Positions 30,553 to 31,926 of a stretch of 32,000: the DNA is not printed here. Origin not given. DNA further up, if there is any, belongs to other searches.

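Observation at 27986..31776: Small secreted Tyr/Cys-rich protein with lipoprotein, MacA-like adaptor and MacB/FtsX-type ABC pump: candidate novel bacteriocin production/immunity locus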

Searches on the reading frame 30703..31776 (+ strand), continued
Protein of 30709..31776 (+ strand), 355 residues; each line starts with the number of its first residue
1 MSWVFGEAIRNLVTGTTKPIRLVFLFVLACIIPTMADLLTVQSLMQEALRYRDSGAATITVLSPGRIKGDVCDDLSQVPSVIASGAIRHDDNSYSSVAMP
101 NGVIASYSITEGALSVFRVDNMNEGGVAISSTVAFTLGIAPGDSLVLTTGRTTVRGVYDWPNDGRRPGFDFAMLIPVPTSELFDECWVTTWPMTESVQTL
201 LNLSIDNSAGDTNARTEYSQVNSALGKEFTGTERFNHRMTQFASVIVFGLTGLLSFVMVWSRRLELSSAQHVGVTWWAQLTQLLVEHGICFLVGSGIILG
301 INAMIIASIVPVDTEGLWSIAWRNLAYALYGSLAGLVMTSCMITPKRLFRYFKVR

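Call 74: search_solved_structures(query=A6, max_evalue=10)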
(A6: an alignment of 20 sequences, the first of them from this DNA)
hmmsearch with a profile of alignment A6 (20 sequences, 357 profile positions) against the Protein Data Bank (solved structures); distinct sequences matched with E-value up to 10: 3.
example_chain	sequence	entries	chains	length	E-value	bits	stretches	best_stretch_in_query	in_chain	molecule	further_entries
5gko_A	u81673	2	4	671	0.046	15.8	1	247-343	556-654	Macrolide export ATP-binding/permease protein MacB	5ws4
5xu1_M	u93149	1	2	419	0.41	12.7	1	255-307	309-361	ABC transporter permeae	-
5lil_A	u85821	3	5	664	3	9.9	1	244-343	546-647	Macrolide export ATP-binding/permease protein MacB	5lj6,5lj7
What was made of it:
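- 30709..31776 (+): 355-aa permease with four TM segments and an extracytoplasmic domain of about 195 aa between TM1 and TM2. A very divergent FtsX/MacB-type (type VII ABC) permease. The only PDB hits of profile A6 are MacB-type permeases: 5gko E=0.046, 5xu1 and 5lil (call 74).
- On MacAB / FtsX type VII ABC system: The only PDB hits of the profile are MacB-type permeases, E from 0.046 to 3 (call 74).
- The only PDB hits of the permease profile are MacB-type permeases (5gko, 5xu1, 5lil); all three are weak (E from 0.046 to 3; call 74).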

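Call 75: search_protein_families(library=pfam, alignment_id=A6, max_evalue=0.1)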
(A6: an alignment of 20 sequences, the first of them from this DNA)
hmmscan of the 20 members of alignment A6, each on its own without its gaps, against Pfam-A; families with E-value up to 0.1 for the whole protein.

A. member 1, seq(357 aa): 1 family
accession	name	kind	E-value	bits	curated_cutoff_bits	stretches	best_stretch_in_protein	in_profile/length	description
PF12704.14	MacB_PCD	-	0.0028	18.4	27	1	69-183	54-177/207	MacB-like periplasmic core domain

B. families by the number of members that match (of 20 scanned): 6 families
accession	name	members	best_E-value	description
PF02687.27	FtsX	6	6.9e-06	FtsX-like permease C-terminal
PF12704.14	MacB_PCD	2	0.0028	MacB-like periplasmic core domain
PF13664.11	DUF4149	2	0.029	Domain of unknown function (DUF4149)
PF10060.15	DUF2298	1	0.0039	Uncharacterized membrane protein (DUF2298)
PF10011.15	DUF2254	1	0.034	Predicted membrane protein (DUF2254)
PF02517.21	Rce1-like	1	0.091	Type II CAAX prenyl endopeptidase Rce1-like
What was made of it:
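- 30709..31776 (+): 6 of 20 family members hit PF02687 FtsX, best E=6.9e-6 (call 75).
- On MacAB / FtsX type VII ABC system: Family level: 6 of 20 members hit FtsX, best E=6.9e-6 (call 75).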

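Call 81: find_related_loci(query=A2, collection=viral_contigs, flank=6000)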
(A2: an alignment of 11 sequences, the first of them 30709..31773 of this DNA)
Query A2 (355 aa) in viral_contigs; peptide patterns used: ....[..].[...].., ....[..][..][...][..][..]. (x = any residue, [..] = any of these).
17 stretches matched a pattern, but none encodes a relative of the query by tblastn (E <= 1e-3).

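Call 82: search_dna_similar(query=window:30709-31773:+, collection=plasmids, mode=protein, max_rows=12)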
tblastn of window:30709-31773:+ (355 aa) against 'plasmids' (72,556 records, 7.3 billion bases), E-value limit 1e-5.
No match.
